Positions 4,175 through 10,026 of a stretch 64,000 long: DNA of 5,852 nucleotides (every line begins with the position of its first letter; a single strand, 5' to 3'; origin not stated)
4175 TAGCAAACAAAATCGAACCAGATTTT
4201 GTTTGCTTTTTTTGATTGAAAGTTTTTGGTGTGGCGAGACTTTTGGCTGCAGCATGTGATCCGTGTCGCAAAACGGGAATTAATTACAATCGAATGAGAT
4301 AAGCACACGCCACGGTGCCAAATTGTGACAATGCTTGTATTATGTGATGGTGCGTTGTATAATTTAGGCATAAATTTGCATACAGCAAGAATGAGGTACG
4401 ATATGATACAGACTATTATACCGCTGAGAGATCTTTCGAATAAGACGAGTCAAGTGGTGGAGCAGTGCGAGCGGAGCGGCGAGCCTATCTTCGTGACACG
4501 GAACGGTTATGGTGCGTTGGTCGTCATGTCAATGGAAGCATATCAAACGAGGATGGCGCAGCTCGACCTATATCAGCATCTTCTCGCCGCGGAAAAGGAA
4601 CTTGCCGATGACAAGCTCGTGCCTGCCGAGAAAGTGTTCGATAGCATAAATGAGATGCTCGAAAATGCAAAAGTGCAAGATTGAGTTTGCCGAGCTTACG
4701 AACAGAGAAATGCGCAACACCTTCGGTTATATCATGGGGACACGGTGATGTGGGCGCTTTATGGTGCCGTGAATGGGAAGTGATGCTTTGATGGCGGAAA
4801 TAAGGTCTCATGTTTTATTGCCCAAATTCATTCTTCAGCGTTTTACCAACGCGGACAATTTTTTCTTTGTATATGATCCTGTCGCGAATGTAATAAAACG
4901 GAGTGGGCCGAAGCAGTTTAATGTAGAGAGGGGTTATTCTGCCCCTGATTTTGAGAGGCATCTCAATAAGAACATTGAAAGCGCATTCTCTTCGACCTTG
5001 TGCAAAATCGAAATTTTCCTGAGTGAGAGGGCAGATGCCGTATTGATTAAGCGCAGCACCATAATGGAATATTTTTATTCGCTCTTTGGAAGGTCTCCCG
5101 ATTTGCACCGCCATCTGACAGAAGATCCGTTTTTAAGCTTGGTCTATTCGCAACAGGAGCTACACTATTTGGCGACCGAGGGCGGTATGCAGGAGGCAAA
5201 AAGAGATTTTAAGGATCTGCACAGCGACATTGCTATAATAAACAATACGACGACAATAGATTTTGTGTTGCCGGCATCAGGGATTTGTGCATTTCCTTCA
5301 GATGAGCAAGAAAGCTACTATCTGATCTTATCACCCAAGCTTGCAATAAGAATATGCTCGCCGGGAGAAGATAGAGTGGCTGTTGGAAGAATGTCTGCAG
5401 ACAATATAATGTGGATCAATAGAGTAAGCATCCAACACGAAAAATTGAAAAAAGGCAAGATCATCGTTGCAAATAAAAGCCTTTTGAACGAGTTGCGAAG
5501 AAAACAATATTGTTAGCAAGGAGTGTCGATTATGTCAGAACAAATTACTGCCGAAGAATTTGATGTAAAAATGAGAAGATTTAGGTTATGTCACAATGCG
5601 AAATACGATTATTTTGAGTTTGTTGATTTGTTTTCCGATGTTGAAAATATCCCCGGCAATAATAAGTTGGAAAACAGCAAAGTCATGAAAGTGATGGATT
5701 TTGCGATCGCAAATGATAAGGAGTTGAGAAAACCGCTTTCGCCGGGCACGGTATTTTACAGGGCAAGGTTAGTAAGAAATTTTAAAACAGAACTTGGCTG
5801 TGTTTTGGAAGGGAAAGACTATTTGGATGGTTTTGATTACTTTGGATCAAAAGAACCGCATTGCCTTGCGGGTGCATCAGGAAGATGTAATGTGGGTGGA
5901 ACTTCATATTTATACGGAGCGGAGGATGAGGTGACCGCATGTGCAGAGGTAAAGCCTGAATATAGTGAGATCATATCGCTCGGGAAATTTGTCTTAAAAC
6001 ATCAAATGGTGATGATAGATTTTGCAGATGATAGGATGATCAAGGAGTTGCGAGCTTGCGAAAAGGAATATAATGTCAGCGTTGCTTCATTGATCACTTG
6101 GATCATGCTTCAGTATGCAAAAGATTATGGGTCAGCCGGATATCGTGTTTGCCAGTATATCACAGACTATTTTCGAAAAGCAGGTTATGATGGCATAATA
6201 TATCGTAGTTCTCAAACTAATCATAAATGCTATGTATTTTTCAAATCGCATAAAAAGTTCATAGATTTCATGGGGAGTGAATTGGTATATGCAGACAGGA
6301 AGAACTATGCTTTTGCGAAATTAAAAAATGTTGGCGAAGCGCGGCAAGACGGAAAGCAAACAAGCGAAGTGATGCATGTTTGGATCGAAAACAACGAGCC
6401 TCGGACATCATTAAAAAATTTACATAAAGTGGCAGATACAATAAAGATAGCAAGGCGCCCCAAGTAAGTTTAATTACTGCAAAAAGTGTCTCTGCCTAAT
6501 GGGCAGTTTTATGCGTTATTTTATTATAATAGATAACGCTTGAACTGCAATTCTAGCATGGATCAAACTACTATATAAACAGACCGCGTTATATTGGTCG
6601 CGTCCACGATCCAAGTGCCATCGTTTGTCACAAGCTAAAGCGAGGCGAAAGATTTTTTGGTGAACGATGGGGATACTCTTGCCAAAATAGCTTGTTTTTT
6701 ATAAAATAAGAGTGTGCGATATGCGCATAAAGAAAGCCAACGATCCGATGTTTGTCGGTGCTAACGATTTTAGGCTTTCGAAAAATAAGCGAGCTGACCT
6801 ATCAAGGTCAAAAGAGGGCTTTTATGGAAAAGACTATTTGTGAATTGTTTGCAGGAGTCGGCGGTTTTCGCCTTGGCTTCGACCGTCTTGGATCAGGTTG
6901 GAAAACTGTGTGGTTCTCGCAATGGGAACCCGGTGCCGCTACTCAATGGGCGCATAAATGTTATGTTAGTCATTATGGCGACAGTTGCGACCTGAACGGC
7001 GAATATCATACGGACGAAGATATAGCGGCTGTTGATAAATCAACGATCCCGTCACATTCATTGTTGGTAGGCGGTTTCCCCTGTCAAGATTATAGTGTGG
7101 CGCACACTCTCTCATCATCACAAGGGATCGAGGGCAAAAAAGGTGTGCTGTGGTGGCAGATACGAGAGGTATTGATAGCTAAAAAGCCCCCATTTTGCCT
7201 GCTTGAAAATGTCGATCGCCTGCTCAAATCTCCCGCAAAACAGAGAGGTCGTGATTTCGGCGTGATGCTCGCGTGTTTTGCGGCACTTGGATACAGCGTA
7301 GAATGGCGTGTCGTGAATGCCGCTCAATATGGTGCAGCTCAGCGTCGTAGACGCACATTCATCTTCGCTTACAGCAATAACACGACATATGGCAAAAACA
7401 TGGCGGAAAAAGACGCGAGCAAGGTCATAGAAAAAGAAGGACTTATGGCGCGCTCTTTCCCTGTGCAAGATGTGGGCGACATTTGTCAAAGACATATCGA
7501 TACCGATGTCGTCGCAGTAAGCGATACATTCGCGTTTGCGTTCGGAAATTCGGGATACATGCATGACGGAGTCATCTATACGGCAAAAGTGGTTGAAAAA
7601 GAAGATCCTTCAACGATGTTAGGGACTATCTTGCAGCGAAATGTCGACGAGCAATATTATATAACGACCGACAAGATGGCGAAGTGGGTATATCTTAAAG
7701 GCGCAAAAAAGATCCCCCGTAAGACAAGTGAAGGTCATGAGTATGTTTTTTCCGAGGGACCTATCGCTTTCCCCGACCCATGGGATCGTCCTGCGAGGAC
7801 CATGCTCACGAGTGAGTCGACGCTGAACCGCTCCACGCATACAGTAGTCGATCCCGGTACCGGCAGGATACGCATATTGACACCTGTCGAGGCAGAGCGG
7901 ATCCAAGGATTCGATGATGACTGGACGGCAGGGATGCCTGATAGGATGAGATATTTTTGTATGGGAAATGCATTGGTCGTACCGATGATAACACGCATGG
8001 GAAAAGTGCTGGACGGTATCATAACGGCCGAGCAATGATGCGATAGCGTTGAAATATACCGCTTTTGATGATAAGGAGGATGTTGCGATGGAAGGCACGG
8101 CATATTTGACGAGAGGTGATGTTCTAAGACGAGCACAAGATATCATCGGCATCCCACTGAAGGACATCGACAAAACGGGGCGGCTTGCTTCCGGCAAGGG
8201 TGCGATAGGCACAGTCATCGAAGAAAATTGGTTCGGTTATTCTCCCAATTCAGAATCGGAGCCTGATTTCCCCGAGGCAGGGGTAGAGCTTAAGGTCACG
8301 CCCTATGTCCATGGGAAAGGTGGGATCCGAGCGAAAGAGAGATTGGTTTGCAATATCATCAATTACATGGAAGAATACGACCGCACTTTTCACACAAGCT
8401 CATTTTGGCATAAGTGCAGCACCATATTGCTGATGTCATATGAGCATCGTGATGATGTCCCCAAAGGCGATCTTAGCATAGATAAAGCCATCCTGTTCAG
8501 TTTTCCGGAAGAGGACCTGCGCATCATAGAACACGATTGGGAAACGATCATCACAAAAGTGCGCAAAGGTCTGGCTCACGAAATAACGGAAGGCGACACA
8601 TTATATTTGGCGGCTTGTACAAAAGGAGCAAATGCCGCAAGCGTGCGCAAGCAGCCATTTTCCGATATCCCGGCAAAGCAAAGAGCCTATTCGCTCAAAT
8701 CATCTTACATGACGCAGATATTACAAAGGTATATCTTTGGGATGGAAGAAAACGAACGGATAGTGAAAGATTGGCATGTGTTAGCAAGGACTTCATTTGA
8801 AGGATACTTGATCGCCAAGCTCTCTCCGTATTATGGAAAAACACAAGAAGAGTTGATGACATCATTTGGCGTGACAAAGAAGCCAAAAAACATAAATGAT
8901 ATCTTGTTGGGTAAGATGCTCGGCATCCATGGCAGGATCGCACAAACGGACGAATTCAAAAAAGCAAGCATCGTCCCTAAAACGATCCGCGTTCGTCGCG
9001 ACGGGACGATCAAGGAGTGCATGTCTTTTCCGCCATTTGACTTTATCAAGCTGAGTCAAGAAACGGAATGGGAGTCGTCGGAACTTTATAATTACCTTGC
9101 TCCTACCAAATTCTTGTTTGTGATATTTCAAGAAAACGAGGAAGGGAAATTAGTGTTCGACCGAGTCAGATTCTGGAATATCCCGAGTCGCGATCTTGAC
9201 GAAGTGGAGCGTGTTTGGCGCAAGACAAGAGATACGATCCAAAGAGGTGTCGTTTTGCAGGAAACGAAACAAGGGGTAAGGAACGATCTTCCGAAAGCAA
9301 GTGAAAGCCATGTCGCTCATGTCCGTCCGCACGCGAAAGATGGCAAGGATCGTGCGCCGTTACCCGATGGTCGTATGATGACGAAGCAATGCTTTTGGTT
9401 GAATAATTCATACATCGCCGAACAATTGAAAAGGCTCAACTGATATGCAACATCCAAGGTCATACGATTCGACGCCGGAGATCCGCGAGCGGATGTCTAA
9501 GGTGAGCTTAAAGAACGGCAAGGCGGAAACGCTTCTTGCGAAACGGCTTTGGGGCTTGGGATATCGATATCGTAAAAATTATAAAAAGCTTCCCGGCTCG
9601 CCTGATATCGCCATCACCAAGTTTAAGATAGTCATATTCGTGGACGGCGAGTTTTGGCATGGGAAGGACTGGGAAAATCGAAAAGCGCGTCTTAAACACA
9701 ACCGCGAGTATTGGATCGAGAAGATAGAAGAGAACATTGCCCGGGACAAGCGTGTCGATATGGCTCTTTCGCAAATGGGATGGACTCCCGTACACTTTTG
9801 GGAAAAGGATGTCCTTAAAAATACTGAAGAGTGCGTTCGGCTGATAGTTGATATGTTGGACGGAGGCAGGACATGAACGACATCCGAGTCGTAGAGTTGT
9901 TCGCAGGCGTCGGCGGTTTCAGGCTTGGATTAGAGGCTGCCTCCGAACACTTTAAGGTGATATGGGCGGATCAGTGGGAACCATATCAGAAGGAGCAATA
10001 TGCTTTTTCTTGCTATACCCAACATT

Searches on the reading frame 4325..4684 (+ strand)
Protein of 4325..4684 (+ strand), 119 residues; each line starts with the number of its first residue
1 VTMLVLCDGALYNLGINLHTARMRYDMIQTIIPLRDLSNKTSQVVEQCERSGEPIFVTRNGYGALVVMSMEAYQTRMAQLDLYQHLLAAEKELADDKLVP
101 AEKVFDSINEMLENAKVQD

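Call 6: search_protein_families(library=ncbifam, proteins=[window:4325-4684:+], max_evalue=0.1)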
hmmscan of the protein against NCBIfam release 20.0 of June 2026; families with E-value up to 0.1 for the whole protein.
window:4325-4684:+ (119 aa): 3 families
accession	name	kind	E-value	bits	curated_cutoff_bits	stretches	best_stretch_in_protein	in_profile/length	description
TIGR01552.1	phd_fam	subfamily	3.1e-08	32.8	20.8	1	32-74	2-43/53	type II toxin-antitoxin system prevent-host-death family antitoxin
NF008499.0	PRK11409.1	equivalog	0.0072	16.4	121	1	37-75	13-47/83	YoeB-YefM toxin-antitoxin system antitoxin YefM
NF009006.1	PRK12351.1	equivalog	0.047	12.1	550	1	29-89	69-130/376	bifunctional 2-methylcitrate synthase/citrate synthase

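Call 7: search_protein_families(library=phrogs, proteins=[window:4325-4684:+], max_evalue=0.1)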
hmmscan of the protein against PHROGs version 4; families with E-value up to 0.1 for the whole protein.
window:4325-4684:+ (119 aa): 3 families
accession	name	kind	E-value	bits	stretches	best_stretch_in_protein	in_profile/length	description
phrog_2268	-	moron, auxiliary metabolic gene and host takeover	6.1e-14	52.9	1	30-108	3-79/84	antitoxin from a toxin-antitoxin system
phrog_375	-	moron, auxiliary metabolic gene and host takeover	0.017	16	0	32-73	7-48/74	Phd-like antitoxin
phrog_10078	-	unknown function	0.033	15.3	1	37-84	9-56/87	-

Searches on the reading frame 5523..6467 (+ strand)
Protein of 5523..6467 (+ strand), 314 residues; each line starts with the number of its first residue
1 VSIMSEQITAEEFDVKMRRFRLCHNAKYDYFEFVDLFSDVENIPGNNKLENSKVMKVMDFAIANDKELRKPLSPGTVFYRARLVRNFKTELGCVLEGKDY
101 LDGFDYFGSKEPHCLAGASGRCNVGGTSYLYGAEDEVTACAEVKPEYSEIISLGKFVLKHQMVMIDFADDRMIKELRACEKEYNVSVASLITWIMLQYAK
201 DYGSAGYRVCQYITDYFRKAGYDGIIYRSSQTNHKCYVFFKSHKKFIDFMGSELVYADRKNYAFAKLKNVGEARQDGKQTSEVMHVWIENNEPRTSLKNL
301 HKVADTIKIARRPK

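Call 6: search_protein_families(library=ncbifam, proteins=[window:5523-6467:+], max_evalue=0.1)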
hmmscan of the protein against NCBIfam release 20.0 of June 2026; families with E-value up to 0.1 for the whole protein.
window:5523-6467:+ (314 aa): 0 families

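Call 7: search_protein_families(library=phrogs, proteins=[window:5523-6467:+], max_evalue=0.1)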
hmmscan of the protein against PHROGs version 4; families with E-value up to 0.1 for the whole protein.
window:5523-6467:+ (314 aa): 1 family
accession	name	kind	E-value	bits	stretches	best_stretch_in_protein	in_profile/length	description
phrog_11551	-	unknown function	0.032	15.4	0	159-190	5-37/63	-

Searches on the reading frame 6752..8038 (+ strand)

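Call 6: search_protein_families(library=ncbifam, proteins=[window:6752-8038:+], max_evalue=0.1)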
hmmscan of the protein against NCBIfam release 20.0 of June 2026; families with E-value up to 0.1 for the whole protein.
window:6752-8038:+ (428 aa): 2 families
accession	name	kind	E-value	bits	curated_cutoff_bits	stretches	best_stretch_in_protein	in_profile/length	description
TIGR00675.1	dcm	superfamily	9.4e-67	226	100.65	1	30-418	2-327/329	DNA (cytosine-5-)-methyltransferase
NF007772.0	PRK10458.1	subfamily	1.4e-21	76.6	710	1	29-184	91-255/472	DNA cytosine methylase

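Call 7: search_protein_families(library=phrogs, proteins=[window:6752-8038:+], max_evalue=0.1)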
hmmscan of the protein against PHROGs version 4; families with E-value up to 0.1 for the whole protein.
window:6752-8038:+ (428 aa): 11 families
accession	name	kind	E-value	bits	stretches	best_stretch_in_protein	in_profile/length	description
phrog_116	-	other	5.3e-62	211.2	1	20-421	201-490/779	DNA methyltransferase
phrog_363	-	other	6.8e-41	141.5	1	21-422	48-314/327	DNA methyltransferase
phrog_16528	-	other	2.7e-13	51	1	370-421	167-218/236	DNA methyltransferase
phrog_5999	-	other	2.1e-10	41.6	1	25-134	1-100/109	DNA methyltransferase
phrog_32758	-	other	2.3e-09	38.2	1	172-256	8-94/154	DNA methyltransferase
phrog_16427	-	other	7e-09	36.7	1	287-420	31-168/235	DNA methyltransferase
phrog_29583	-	other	2.4e-06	27.5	1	31-208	10-190/468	DNA methyltransferase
phrog_26324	-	other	1.8e-05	25.8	1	366-422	141-205/210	DNA methyltransferase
phrog_17284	-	unknown function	7e-05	23.2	1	354-419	140-209/245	-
phrog_13621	-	unknown function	0.00019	22.3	1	371-418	52-106/121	-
phrog_31585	-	unknown function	0.0074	17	1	372-418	11-59/69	-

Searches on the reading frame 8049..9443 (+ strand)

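Call 4: search_protein_families(library=pfam, proteins=[window:8049-9443:+], max_evalue=0.1)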
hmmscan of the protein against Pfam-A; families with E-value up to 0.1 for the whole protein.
window:8049-9443:+ (464 aa): 1 family
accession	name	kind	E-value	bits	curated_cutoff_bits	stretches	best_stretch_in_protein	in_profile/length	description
PF02976.21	MutH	-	1.5e-33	115.2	23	1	62-163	1-103/103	DNA mismatch repair enzyme MutH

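Call 5: search_protein_families(library=padloc, proteins=[window:8049-9443:+], max_evalue=0.1)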
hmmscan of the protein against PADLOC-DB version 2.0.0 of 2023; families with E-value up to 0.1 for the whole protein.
window:8049-9443:+ (464 aa): 2 families
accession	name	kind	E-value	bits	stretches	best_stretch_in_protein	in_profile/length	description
PDLC03553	REase_II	-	4.4e-118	393.3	1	37-461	51-523/527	Type II restriction enzyme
PDLC03570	REase_II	-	8.8e-17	59.1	1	21-460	7-486/491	Type II restriction enzyme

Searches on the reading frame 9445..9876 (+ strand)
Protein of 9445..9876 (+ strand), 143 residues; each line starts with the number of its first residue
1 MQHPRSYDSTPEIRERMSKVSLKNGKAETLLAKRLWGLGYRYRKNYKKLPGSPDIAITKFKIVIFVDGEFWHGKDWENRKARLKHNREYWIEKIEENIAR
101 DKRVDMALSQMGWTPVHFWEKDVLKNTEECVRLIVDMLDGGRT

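Call 4: search_protein_families(library=pfam, proteins=[window:9445-9876:+], max_evalue=0.1)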
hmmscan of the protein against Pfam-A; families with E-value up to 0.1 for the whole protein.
window:9445-9876:+ (143 aa): 4 families
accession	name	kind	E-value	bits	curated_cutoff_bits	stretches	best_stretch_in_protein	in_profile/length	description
PF03852.21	Vsr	-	8.2e-25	86.9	27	1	15-77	11-73/74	DNA mismatch endonuclease Vsr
PF18741.7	MTES_1575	-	3.7e-06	27.4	38.2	1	94-137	52-95/96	REase_MTES_1575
PF04480.18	DUF559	-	7.2e-05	23.1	20.6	1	96-138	66-108/109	Protein of unknown function (DUF559)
PF01596.23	Methyltransf_3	-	0.041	13.6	22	1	59-109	145-192/204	O-methyltransferase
